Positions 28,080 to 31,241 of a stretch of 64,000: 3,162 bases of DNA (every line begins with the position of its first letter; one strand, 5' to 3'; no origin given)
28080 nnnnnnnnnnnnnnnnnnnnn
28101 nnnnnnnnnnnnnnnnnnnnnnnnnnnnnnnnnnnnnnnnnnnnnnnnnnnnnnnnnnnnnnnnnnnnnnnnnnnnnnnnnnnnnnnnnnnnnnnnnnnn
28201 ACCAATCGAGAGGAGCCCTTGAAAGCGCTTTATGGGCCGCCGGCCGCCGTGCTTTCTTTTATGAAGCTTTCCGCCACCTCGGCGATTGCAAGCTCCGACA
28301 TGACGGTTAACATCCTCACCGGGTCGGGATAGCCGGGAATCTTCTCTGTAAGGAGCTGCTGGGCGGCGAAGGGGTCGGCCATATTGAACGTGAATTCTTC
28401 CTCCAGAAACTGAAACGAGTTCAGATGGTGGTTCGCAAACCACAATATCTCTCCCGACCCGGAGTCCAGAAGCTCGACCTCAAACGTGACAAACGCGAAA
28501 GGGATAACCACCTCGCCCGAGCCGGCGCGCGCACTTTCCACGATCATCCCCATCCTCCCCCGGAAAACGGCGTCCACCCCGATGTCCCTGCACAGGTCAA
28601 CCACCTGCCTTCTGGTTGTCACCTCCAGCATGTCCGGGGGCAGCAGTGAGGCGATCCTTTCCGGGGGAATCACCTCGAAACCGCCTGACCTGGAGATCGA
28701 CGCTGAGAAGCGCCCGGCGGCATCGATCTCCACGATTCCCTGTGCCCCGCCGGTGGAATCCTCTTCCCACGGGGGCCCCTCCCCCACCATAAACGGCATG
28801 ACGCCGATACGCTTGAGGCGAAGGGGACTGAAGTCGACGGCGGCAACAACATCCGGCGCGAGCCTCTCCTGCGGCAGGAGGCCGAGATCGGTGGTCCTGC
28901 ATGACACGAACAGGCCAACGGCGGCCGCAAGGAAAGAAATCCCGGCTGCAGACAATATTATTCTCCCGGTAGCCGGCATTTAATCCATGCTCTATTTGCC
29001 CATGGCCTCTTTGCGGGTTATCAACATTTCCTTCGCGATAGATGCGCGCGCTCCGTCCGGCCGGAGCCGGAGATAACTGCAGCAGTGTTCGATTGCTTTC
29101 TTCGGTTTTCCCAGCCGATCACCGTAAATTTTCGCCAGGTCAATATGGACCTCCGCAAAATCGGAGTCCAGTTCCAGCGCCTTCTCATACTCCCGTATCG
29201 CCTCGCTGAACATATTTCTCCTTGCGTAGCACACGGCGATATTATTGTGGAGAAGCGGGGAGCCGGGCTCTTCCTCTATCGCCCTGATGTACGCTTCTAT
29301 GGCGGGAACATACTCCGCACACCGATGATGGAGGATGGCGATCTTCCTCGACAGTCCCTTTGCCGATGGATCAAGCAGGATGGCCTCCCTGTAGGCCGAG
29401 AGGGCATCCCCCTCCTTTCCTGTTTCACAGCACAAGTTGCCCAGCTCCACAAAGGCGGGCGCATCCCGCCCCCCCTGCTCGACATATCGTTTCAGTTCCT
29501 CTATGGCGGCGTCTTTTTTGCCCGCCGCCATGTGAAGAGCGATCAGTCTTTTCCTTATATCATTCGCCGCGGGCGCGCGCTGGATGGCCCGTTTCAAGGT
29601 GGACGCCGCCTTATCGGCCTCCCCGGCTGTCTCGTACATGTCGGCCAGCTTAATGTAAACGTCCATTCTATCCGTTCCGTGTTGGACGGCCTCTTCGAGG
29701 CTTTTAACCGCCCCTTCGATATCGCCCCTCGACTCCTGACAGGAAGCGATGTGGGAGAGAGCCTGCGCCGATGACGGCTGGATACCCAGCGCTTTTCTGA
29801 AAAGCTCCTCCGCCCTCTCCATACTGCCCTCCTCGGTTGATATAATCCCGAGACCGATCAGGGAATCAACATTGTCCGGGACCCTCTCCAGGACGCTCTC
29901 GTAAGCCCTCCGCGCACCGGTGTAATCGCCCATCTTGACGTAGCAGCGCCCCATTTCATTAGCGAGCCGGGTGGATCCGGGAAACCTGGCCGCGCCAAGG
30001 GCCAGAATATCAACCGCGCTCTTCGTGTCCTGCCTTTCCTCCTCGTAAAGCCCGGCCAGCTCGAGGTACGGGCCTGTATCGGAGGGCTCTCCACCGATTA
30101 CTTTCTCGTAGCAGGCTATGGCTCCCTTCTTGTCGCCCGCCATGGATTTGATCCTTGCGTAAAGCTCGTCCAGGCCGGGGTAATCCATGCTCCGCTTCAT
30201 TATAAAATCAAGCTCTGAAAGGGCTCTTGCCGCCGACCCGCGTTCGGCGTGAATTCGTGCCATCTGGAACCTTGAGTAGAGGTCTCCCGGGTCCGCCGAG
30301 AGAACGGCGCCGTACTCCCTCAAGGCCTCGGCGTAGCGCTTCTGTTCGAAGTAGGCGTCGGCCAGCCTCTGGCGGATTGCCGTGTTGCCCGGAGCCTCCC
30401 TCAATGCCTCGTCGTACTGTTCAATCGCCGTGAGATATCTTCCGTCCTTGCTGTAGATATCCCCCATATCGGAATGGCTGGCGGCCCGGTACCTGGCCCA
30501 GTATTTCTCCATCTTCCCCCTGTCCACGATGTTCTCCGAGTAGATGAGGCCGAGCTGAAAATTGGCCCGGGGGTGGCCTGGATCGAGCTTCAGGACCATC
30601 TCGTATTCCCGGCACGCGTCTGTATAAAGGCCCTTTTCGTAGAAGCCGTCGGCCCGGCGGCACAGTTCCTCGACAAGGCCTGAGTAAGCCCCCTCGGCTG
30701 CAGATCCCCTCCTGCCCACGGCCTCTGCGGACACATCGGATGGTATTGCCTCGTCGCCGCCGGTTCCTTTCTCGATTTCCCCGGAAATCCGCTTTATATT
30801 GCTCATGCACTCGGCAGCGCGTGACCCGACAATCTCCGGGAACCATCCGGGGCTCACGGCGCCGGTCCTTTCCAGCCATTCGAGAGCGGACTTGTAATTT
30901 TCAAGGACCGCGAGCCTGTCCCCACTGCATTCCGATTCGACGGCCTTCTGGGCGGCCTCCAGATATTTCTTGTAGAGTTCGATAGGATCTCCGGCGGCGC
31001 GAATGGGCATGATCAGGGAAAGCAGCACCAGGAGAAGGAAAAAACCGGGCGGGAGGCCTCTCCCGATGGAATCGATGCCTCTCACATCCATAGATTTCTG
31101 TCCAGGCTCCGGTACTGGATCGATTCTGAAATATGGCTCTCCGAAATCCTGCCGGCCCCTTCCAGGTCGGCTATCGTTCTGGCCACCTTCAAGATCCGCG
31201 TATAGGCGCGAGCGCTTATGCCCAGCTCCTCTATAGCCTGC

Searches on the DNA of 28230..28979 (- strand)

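Call 83: search_rna_families(sources=[L020, L022, L018], threshold=evalue, max_evalue=1)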
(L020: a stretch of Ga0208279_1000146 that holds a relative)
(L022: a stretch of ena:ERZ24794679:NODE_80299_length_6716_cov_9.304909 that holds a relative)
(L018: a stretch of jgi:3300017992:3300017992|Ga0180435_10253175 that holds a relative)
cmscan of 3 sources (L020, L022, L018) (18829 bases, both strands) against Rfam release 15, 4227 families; matches with E-value up to 1: 3.
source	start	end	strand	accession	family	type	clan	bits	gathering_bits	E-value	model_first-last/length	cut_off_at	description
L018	1374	1448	+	RF00005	tRNA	Gene; tRNA;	CL00001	67.4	29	4.9e-13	1-71/71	no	tRNA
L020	3705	3780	+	RF00005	tRNA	Gene; tRNA;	CL00001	60.7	29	3.4e-11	1-71/71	no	tRNA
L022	829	904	-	RF00005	tRNA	Gene; tRNA;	CL00001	60.7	29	3.4e-11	1-71/71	no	tRNA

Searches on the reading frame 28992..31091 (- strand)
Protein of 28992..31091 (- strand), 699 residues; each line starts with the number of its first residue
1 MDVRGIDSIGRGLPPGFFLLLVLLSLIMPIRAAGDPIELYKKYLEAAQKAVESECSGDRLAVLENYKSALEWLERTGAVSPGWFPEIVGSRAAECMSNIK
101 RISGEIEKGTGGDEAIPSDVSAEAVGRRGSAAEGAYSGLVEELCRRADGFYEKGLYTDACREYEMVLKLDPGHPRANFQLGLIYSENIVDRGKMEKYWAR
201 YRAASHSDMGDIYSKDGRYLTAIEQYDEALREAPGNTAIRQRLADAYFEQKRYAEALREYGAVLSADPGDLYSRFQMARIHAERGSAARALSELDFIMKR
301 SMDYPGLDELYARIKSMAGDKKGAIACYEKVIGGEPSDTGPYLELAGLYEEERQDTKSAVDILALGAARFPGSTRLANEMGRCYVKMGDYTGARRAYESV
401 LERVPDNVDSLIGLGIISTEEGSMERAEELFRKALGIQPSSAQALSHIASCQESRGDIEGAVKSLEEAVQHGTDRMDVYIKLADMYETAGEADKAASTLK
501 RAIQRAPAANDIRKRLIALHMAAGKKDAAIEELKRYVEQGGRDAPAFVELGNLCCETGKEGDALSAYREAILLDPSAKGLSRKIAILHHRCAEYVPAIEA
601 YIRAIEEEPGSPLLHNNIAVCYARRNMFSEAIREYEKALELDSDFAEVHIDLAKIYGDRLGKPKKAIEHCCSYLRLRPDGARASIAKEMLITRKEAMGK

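Call 8: search_protein_families(library=pfam, proteins=[window:28992-31091:-], max_evalue=0.1)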
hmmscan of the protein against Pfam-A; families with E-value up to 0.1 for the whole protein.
window:28992-31091:- (699 aa): 42 families (the best 25 are shown)
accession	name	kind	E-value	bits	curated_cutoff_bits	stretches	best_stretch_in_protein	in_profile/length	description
PF14559.12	TPR_19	-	2e-49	166.2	25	9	216-270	4-58/68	Tetratricopeptide repeat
PF07719.23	TPR_2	-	1.5e-48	159.3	27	6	613-644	2-33/34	Tetratricopeptide repeat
PF13428.12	TPR_14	-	5.8e-45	147.5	23.5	6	477-518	2-43/44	Tetratricopeptide repeat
PF00515.34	TPR_1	-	7.4e-44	146.3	27.8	5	614-645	3-34/34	Tetratricopeptide repeat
PF13432.12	TPR_16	-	5.2e-43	145.5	32.7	6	380-442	3-65/65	Tetratricopeptide repeat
PF13414.12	TPR_11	-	2.4e-40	136.4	26.8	4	623-656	5-38/42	TPR repeat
PF13431.12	TPR_17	-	5.3e-35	117.2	24.4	4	635-668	2-34/34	Tetratricopeptide repeat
PF13181.12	TPR_8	-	8.6e-33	110.1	25.7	2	615-644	4-33/34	Tetratricopeptide repeat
PF13424.12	TPR_12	-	2.2e-26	92.3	30.1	6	376-438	5-75/77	Tetratricopeptide repeat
PF13371.12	TPR_9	-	1.7e-24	86.1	35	3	351-409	6-64/73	Tetratricopeptide repeat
PF13174.12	TPR_6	-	5.1e-24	83.7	26.3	1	380-406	6-32/33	Tetratricopeptide repeat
PF13176.12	TPR_7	-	6.8e-22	76.1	27.9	0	615-645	2-32/36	Tetratricopeptide repeat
PF24575.1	TPR_Slam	-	4.5e-20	72.4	35.2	1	212-256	56-100/104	Surface lipoprotein assembly modifier, N-terminal TPR repeats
PF23914.1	TPR_CcmH_CycH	-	1.5e-16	61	42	2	380-467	56-146/158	Cytochrome c-type biogenesis protein H TPR domain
PF25063.1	ARM_TT21_C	-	1e-15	58.6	35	2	448-618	27-204/209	Tetratricopeptide repeat protein 21 C-terminal ARM domain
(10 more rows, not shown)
